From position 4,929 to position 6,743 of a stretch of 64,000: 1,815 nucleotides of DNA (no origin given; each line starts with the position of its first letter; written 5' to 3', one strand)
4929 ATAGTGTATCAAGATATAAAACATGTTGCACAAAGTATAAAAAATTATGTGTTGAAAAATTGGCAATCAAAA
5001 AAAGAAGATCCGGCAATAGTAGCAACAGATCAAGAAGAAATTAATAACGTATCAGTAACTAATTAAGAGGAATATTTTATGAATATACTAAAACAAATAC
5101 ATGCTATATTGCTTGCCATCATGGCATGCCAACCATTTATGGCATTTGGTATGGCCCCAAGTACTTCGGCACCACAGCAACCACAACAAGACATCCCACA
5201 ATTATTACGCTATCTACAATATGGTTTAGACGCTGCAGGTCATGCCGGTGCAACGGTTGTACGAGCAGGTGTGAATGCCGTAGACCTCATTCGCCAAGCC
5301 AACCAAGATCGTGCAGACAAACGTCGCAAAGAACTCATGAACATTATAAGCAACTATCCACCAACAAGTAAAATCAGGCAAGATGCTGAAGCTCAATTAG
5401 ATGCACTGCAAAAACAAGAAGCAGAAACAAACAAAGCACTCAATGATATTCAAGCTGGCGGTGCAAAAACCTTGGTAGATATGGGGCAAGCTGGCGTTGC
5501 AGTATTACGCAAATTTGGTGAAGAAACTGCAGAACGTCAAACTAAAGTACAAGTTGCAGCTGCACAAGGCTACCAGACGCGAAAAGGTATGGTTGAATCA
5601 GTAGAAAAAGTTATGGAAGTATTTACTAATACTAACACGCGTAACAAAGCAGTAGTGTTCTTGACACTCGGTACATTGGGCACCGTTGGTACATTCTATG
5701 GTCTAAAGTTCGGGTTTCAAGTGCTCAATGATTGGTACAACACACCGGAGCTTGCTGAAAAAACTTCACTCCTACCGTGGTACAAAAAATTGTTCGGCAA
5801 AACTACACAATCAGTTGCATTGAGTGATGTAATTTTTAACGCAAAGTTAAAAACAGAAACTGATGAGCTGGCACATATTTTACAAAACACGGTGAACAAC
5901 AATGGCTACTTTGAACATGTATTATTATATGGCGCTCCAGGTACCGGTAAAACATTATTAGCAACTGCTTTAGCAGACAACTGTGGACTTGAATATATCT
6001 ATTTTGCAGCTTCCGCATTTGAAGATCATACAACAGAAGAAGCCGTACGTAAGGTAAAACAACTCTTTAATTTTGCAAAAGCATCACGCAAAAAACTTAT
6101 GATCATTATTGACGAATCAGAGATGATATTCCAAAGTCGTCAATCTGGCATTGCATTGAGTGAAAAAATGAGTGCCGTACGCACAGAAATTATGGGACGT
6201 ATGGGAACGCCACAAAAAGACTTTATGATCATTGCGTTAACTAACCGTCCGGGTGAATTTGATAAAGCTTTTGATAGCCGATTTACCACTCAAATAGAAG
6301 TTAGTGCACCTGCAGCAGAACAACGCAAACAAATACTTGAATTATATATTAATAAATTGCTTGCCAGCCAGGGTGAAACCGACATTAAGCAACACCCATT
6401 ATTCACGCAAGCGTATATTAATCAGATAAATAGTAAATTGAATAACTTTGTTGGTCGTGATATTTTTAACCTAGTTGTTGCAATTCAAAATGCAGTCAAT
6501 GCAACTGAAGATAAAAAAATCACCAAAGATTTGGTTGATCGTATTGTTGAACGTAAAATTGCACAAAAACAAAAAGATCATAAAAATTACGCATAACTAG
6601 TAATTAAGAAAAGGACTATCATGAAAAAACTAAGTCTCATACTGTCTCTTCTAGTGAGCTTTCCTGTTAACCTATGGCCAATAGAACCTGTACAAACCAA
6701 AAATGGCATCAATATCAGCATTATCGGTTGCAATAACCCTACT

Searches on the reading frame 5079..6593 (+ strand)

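Call 58: search_protein_families(library=pfam, proteins=[window:5079-6593:+], max_evalue=0.01)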
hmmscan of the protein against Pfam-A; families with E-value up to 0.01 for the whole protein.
window:5079-6593:+ (505 aa): 17 families
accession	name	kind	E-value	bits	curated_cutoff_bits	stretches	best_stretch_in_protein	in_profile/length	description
PF00004.35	AAA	-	5.2e-25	88.8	21.2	1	281-409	1-130/131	ATPase family associated with various cellular activities (AAA)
PF13191.12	AAA_16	-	6.9e-09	36.8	32.6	1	259-325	7-72/167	AAA ATPase domain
PF07728.20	AAA_5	-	8.9e-07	29.4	22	1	280-402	1-139/139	AAA domain (dynein-related subfamily)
PF07726.17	AAA_3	-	5.1e-06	26.9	27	1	280-394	1-115/131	ATPase family associated with various cellular activities (AAA)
PF05496.18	RuvB_N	-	1.5e-05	25.3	27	1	262-315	17-70/159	Holliday junction DNA helicase RuvB P-loop domain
PF13521.12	AAA_28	-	0.00077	20.2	27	1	281-309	2-30/164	AAA domain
PF13401.12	AAA_22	-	0.00099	19.9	27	0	281-330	8-58/130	AAA domain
PF13173.12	AAA_14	-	0.0011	19.4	27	1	280-350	4-74/129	AAA domain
PF02126.24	PTE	-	0.0015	18.5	22.4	1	96-174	19-96/298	Phosphotriesterase family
PF24883.2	NPHP3_N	-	0.0024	18.5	24.8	1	279-347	23-97/164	Nephrocystin 3, N-terminal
PF13481.12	AAA_25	-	0.0024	18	27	1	247-300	6-55/195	AAA domain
PF00308.24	Bac_DnaA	-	0.0026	18.4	23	1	253-352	7-111/162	Bacterial DnaA ATPAse domain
PF06068.19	TIP49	-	0.0028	17.3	23.8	1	279-361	51-128/347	TIP49 P-loop domain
PF12775.13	AAA_7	-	0.0032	17.5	25.8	1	263-326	21-81/181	P-loop containing dynein motor region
PF20720.3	nSTAND3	-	0.004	17.3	27.2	0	279-306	18-46/155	Novel STAND NTPase 3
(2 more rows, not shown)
